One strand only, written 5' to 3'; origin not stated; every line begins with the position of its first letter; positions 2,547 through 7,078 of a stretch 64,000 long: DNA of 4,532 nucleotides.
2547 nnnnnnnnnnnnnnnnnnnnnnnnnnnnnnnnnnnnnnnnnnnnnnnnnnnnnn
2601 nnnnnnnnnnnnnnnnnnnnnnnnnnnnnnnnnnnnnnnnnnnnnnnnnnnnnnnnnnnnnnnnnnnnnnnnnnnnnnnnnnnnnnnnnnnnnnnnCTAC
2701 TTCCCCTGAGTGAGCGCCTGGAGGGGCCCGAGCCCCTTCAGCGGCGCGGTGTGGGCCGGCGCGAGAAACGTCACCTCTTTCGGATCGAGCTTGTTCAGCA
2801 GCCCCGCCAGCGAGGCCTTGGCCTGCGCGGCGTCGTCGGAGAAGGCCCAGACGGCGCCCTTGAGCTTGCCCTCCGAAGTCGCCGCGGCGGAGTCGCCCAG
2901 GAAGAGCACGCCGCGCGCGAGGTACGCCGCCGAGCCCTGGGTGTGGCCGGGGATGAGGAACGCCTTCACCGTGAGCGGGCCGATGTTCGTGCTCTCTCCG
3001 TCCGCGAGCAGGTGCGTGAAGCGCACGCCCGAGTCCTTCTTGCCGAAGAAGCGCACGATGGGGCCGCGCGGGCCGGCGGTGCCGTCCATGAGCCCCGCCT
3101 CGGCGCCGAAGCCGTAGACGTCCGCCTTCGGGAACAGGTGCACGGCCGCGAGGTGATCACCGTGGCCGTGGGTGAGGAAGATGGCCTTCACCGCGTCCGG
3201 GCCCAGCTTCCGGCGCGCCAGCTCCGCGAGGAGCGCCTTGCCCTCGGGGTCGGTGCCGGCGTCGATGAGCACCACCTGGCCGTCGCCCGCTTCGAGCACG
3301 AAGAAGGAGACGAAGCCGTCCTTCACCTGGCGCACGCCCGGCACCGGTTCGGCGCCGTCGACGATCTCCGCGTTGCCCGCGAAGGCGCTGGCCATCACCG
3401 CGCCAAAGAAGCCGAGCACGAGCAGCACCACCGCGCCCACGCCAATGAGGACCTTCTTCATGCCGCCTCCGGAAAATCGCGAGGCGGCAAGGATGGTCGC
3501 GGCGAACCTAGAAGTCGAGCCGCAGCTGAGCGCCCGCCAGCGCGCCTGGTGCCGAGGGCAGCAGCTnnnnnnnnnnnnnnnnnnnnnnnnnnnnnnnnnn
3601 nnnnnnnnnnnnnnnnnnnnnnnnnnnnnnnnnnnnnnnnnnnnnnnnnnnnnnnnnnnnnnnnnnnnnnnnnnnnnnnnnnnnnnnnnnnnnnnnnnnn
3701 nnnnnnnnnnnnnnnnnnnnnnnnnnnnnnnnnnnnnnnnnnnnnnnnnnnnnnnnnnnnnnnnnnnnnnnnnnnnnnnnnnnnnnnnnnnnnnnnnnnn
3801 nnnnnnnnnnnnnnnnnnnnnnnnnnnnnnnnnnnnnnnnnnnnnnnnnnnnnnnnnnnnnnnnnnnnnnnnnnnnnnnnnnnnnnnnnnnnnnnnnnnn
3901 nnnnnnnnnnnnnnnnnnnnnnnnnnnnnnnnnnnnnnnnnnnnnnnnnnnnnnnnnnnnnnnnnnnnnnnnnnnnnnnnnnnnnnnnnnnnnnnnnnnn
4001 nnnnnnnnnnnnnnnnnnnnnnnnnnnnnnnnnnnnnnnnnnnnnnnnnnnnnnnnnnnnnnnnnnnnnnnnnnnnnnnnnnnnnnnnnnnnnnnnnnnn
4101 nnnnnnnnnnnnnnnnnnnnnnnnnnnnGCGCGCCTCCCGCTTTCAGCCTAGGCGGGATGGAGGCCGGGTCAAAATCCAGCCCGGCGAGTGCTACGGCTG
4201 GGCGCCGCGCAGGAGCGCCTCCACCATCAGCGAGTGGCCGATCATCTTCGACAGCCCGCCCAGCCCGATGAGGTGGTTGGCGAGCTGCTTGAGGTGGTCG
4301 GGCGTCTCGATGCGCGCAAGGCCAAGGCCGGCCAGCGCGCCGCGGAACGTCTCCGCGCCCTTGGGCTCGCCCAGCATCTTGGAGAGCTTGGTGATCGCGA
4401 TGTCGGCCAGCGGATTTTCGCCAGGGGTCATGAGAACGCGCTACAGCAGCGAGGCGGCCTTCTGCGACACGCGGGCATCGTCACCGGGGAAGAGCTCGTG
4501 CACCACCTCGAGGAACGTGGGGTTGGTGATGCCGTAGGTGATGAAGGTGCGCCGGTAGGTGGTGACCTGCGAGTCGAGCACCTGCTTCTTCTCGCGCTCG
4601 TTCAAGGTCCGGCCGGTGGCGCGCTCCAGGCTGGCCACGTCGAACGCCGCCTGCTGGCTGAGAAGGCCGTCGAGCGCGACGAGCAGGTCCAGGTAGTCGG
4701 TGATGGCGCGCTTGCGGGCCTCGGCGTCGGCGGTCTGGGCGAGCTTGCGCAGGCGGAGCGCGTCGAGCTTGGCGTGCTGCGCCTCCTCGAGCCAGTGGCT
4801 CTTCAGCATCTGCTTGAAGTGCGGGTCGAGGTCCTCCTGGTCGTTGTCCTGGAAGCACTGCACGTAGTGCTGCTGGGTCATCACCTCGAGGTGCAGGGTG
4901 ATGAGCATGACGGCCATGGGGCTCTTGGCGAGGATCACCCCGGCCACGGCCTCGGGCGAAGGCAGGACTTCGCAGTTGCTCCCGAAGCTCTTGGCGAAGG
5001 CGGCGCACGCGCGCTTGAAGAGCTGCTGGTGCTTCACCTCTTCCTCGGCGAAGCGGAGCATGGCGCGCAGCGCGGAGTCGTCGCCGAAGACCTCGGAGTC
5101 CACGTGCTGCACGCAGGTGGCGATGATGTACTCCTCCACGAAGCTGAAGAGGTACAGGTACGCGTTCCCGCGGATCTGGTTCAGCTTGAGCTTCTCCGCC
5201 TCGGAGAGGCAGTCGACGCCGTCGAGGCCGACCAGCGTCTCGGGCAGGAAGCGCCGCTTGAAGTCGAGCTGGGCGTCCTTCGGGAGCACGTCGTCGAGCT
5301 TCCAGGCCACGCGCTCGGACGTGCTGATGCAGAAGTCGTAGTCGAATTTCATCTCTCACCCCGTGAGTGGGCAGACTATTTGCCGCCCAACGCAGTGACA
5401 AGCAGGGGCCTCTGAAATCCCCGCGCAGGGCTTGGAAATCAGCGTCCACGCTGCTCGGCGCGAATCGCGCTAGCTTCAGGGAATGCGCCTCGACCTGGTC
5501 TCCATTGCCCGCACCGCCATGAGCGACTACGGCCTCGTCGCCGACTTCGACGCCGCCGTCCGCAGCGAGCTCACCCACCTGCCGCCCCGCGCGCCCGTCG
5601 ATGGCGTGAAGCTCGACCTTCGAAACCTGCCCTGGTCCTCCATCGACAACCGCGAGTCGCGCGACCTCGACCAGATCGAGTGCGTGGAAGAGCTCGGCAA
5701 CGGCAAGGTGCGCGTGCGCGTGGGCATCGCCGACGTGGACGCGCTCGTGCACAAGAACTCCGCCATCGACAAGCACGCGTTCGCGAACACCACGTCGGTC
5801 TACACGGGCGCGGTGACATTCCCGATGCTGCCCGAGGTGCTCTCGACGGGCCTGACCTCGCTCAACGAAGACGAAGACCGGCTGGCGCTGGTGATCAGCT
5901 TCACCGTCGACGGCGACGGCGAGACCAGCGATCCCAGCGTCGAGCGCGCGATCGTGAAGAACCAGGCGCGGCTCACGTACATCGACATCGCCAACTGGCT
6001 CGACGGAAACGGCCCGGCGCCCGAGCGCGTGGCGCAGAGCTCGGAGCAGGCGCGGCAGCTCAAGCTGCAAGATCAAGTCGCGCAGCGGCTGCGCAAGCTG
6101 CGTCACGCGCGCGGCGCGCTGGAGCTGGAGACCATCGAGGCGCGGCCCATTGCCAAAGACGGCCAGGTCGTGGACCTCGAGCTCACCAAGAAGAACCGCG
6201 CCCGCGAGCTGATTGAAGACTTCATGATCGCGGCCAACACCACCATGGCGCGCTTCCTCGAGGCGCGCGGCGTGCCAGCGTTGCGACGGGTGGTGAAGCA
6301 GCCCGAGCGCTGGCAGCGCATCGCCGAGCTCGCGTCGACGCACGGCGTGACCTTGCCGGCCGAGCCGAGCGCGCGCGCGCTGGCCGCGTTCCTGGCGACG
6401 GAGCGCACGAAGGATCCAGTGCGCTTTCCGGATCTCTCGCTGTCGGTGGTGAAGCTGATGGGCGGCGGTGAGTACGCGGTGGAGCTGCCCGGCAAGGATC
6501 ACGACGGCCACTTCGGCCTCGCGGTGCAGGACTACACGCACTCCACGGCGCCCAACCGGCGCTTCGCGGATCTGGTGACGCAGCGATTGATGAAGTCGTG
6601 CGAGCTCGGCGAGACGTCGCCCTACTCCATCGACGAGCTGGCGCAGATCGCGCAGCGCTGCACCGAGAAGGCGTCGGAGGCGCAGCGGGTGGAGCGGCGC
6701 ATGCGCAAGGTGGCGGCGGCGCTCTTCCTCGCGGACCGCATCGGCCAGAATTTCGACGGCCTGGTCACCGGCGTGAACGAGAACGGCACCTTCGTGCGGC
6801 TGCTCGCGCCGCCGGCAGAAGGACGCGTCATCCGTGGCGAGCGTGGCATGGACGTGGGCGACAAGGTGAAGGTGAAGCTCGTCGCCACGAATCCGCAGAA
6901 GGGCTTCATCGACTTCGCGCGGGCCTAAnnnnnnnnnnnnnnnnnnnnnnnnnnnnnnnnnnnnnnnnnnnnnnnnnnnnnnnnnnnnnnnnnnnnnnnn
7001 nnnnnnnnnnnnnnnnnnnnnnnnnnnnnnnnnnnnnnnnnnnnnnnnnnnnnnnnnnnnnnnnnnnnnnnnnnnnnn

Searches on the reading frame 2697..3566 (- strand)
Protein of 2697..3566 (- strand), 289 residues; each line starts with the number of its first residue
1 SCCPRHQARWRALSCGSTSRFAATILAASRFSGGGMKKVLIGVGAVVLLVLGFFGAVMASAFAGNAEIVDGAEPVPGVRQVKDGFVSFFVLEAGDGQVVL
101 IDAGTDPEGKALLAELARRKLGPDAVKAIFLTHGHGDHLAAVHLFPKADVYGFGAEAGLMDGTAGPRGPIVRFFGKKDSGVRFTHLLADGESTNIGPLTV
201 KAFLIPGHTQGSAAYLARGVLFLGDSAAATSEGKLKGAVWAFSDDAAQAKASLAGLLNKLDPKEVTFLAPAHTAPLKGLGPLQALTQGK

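Call 38: search_protein_families(library=pfam, proteins=[window:2697-3566:-], max_evalue=0.0001)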
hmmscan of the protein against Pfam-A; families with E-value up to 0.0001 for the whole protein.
window:2697-3566:- (289 aa): 2 families
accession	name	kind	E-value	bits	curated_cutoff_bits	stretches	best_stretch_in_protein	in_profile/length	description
PF00753.33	Lactamase_B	-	3.9e-18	66.5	22.7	1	83-250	3-175/196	Metallo-beta-lactamase superfamily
PF12706.13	Lactamase_B_2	-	2.8e-07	30.8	27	1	99-232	3-149/200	Beta-lactamase superfamily domain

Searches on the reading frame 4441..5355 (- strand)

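Call 38: search_protein_families(library=pfam, proteins=[window:4441-5355:-], max_evalue=0.0001)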
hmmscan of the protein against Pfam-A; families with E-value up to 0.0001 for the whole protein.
window:4441-5355:- (304 aa): 2 families
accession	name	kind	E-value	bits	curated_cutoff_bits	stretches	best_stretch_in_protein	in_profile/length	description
PF10118.14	Metal_hydrol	-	1.4e-05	25.4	33.2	1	67-196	32-161/247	Predicted metal-dependent hydrolase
PF11583.14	AurF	-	7.6e-05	22.4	29.6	1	23-215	34-220/282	P-aminobenzoate N-oxygenase AurF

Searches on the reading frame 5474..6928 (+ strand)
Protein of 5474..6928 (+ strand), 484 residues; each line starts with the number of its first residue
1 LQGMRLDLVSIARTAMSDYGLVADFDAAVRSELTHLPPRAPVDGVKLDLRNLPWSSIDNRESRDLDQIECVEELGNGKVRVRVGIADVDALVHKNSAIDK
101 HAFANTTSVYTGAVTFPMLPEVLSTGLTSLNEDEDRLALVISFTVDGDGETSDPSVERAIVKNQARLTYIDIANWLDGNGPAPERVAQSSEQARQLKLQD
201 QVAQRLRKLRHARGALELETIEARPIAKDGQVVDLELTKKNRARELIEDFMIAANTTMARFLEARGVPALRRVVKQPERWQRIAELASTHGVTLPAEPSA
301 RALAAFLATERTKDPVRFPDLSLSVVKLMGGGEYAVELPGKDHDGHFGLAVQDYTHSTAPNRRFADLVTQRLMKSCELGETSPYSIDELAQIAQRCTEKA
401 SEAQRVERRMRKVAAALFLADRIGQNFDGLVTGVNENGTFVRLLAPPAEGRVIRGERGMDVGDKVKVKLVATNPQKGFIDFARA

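Call 38: search_protein_families(library=pfam, proteins=[window:5474-6928:+], max_evalue=0.0001)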
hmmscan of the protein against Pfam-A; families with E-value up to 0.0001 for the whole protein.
window:5474-6928:+ (484 aa): 3 families
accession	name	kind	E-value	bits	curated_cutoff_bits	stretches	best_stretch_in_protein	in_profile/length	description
PF00773.25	RNB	-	4.2e-82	276.5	29.3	1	48-375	3-322/326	RNB domain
PF18614.7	RNase_II_C_S1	-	3.5e-16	59.2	26.6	1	425-484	1-59/59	RNase II-type exonuclease C-terminal S1 domain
PF00575.29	S1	-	4.7e-06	27.3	22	0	422-481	3-71/74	S1 RNA binding domain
